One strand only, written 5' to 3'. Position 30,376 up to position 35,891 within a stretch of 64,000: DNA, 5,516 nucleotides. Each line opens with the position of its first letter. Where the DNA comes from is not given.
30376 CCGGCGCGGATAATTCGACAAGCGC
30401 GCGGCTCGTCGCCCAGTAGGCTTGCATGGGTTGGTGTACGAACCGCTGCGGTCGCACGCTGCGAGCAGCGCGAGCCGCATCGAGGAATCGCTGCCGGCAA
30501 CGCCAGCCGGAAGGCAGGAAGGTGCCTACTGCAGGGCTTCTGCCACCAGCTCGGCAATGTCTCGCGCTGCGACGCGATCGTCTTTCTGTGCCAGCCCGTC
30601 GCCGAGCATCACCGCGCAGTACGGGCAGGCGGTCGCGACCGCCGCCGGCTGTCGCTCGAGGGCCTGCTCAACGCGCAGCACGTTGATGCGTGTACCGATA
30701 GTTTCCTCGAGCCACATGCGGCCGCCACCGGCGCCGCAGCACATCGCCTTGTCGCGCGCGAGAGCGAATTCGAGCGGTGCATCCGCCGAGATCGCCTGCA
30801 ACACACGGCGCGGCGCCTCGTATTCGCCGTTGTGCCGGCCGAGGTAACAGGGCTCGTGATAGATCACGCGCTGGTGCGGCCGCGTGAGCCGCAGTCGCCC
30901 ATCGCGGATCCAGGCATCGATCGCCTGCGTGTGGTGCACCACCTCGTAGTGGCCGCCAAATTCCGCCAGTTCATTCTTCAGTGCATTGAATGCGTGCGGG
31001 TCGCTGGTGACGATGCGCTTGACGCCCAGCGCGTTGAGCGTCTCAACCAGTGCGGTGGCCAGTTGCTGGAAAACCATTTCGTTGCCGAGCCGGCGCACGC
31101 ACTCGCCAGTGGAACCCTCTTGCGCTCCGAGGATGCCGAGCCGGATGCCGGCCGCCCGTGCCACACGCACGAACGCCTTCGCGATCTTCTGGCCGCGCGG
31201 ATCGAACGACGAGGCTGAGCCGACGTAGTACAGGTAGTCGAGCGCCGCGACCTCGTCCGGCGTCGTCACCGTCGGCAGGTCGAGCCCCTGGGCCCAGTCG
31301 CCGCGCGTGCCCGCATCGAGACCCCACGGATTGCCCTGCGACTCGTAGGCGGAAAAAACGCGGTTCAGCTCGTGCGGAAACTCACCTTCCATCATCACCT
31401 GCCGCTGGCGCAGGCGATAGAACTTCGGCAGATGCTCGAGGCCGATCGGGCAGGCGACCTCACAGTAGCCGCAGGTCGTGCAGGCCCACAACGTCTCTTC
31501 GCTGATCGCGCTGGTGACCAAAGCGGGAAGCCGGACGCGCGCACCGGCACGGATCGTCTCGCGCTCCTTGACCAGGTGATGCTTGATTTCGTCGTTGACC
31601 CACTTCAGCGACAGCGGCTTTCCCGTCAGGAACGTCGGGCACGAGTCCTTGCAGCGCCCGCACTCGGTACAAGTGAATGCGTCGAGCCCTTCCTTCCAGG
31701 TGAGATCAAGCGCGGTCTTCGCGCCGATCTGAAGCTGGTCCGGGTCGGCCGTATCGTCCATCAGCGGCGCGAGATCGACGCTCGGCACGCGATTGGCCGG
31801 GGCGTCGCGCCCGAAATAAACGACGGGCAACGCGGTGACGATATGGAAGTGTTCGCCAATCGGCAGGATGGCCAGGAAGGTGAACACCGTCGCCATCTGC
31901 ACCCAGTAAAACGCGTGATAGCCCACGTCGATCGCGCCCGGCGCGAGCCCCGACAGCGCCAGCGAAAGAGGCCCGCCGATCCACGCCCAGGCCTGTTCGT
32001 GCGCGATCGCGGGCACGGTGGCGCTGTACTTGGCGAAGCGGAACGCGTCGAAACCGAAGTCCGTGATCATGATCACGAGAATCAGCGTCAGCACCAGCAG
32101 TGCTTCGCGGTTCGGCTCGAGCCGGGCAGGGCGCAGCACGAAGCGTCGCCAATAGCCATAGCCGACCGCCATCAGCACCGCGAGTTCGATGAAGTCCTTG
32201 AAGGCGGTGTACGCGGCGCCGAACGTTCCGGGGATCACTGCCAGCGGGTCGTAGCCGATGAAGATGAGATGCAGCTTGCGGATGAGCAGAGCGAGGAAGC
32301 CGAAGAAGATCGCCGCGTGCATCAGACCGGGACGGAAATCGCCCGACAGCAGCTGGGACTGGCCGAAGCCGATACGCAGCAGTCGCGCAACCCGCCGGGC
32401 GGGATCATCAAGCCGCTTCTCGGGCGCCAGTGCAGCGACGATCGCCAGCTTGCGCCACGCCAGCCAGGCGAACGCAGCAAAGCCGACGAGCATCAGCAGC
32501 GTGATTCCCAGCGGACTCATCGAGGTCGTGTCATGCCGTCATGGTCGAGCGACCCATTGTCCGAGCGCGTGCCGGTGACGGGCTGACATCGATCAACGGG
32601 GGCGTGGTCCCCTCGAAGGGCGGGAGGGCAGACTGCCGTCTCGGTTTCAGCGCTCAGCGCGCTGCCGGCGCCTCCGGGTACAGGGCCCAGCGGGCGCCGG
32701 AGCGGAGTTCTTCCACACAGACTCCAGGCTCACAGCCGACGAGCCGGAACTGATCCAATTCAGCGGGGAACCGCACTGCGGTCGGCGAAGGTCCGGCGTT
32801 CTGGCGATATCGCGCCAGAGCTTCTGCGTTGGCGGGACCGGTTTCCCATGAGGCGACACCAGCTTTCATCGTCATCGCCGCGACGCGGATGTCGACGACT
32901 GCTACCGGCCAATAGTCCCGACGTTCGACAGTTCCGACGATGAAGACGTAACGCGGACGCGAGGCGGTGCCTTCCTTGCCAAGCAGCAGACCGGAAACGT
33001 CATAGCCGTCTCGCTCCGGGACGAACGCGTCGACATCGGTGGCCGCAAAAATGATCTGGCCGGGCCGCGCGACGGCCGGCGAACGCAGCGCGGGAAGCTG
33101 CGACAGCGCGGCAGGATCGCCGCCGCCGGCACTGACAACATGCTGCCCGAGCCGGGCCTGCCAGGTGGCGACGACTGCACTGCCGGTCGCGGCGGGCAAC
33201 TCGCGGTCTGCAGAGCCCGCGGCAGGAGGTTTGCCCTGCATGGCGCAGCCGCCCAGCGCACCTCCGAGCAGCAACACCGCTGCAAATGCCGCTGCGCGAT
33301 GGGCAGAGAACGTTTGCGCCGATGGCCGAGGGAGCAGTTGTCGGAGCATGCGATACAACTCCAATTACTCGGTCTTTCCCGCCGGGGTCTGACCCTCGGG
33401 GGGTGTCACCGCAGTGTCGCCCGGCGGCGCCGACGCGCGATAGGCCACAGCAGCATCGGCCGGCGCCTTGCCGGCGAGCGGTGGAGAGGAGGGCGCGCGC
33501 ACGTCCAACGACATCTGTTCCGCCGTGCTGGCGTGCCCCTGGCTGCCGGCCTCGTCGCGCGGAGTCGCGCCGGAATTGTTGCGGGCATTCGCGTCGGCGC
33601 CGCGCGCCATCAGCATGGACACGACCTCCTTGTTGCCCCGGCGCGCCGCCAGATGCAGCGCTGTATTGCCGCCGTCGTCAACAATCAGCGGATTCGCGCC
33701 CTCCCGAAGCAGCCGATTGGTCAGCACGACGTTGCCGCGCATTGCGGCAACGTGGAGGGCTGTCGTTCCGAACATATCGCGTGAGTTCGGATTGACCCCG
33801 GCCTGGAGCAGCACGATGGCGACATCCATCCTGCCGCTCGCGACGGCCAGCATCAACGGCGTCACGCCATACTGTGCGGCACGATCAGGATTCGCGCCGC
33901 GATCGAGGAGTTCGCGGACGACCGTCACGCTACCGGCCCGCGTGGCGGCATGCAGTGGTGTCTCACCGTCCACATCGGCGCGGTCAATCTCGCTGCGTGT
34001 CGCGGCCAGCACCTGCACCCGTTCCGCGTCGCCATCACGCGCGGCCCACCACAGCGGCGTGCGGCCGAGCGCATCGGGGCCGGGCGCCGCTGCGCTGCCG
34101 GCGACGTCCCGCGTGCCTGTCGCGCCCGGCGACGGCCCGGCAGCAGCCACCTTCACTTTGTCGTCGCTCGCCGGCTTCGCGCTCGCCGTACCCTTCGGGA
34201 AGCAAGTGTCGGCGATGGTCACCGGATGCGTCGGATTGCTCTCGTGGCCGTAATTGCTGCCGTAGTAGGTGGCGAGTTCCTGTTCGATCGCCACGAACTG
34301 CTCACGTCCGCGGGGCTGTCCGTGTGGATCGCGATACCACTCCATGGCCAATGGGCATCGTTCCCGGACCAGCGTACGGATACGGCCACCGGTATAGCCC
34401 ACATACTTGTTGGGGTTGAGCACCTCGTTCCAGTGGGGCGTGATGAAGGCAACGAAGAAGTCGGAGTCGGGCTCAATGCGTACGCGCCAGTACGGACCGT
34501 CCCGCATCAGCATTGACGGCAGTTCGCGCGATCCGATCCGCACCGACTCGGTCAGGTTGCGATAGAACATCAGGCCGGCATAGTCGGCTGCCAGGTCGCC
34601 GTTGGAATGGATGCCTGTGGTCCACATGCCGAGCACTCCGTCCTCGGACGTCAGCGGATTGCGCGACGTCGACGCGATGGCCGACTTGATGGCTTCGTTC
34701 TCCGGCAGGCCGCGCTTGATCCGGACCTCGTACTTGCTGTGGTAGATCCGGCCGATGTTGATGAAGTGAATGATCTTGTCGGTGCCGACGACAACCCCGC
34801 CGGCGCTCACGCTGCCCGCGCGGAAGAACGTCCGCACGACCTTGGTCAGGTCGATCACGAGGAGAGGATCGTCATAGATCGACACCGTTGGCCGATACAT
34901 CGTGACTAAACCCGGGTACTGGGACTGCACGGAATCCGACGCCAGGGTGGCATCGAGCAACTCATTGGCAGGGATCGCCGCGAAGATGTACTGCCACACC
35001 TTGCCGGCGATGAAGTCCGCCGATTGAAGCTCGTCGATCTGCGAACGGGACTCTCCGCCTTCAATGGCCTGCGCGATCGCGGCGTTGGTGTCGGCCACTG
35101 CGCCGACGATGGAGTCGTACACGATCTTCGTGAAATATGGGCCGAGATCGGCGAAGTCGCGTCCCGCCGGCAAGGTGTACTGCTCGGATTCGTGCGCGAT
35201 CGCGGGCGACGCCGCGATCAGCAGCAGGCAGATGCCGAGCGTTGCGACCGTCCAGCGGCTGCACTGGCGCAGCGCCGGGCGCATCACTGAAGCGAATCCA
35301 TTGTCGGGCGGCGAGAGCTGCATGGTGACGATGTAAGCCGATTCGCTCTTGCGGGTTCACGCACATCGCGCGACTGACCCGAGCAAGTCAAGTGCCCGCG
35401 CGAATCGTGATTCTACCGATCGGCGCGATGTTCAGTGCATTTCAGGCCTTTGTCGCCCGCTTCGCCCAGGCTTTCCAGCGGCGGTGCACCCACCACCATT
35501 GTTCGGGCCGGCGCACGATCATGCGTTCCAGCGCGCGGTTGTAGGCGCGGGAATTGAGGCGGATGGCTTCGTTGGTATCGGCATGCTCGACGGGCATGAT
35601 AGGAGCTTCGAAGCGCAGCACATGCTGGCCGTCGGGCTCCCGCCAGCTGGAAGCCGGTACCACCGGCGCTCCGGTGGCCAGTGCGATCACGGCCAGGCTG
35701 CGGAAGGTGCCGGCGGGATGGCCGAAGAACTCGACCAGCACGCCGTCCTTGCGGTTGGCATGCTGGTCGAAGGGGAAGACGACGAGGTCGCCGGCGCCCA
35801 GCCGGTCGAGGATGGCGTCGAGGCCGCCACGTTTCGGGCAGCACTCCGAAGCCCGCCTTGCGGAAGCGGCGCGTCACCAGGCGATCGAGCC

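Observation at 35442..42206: Self-contained type II FAS/PKS-like operon ending in an LpxL-family acyltransferase: candidate pathway for a dedicated special acyl chain on lipid A or another glycolipid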

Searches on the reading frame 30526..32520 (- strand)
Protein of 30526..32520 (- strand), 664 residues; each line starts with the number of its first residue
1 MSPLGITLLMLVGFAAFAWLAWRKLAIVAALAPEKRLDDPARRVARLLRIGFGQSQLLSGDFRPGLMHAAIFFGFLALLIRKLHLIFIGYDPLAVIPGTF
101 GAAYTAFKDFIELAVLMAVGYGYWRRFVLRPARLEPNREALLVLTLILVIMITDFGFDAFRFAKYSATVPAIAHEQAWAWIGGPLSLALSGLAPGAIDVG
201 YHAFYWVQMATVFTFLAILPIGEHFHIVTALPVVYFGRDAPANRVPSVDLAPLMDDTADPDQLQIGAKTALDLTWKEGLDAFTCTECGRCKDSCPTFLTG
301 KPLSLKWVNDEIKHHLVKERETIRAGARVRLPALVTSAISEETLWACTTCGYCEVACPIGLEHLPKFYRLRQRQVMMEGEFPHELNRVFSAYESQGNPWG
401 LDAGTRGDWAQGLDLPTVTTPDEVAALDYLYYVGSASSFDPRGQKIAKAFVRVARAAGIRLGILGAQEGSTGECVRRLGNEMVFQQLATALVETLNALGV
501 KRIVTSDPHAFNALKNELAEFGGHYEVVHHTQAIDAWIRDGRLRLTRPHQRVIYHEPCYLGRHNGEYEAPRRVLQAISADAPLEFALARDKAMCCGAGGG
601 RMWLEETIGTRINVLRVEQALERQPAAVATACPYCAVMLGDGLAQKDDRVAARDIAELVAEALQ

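Call 46: search_protein_families(library=pfam, proteins=[window:30526-32520:-], max_evalue=0.00001)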
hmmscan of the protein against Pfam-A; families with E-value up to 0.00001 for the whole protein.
window:30526-32520:- (664 aa): 5 families
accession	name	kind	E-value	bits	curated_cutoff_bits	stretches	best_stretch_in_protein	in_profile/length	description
PF02754.22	CCG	-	4e-21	75.4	20.6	1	552-639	1-84/85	Cysteine-rich domain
PF13183.11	Fer4_8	-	4.3e-10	40.4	27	1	283-360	4-67/68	4Fe-4S dicluster domain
PF13237.11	Fer4_10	-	1.1e-09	38.5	25.5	1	279-358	4-53/53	4Fe-4S dicluster domain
PF13187.11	Fer4_9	-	6.1e-07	29.8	27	1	284-359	2-49/52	4Fe-4S dicluster domain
PF13534.11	Fer4_17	-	2.1e-06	28.6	22.2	0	284-361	2-60/61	4Fe-4S dicluster domain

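Call 65: find_encoding_contigs(protein=window:30526-32520:-, flank=3000, max_places=3)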
Protein window:30526-32520:- (664 aa): no gene with exactly this product is on record in the collection.

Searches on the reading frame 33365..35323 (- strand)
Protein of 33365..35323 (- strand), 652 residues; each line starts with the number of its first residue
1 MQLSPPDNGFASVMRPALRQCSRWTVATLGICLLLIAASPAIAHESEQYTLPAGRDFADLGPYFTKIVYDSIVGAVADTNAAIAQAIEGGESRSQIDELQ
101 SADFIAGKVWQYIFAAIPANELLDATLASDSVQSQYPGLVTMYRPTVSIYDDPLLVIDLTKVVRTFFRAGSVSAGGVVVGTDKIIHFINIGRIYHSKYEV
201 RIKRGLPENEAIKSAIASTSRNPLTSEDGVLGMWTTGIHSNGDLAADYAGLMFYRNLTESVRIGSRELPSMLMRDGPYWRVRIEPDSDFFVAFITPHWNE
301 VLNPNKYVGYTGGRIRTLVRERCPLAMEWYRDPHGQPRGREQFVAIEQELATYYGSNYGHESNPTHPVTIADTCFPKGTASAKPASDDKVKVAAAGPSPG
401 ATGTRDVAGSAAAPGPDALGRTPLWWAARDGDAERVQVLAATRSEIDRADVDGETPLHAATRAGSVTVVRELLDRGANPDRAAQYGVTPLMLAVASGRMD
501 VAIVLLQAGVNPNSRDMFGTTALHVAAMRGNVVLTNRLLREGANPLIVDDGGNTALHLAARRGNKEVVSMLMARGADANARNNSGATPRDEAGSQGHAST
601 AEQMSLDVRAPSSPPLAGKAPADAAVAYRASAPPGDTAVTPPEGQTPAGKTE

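Call 5: search_protein_families(library=pfam, proteins=[window:33365-35323:-], max_evalue=0.01)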
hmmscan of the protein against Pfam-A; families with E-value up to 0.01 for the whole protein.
window:33365-35323:- (652 aa): 6 families
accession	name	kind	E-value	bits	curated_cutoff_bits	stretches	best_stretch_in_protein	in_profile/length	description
PF12796.13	Ank_2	-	6.5e-47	158.5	27.3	3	490-582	1-90/90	Ankyrin repeats (3 copies)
PF00023.36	Ank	-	1.8e-39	131.9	21.1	4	552-583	2-33/33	Ankyrin repeat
PF13606.12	Ank_3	-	1.5e-27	92.6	22.3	3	552-580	2-30/30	Ankyrin repeat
PF13637.12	Ank_4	-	2.7e-26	91.5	22.7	4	424-469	1-46/50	Ankyrin repeats (many copies)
PF13857.12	Ank_5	-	5.5e-23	81.2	27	3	538-592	1-56/56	Ankyrin repeats (many copies)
PF24521.3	Ank_KRIT1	-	1.4e-09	38.3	80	2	423-528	21-127/149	KRIT1 ankyrin-repeats domain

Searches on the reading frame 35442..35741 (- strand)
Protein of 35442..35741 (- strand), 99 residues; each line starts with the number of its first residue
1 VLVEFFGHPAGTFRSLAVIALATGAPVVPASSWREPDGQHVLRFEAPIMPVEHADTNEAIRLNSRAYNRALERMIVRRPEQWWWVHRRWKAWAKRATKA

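Call 4: search_protein_families(library=pfam, proteins=[window:35442-35741:-], max_evalue=0.01)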
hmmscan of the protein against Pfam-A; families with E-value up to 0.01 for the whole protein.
window:35442-35741:- (99 aa): 1 family
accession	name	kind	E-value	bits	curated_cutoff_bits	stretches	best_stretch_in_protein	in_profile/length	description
PF03279.18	Lip_A_acyltrans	-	4.6e-15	56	22.3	1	2-90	209-294/295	Bacterial lipid A biosynthesis acyltransferase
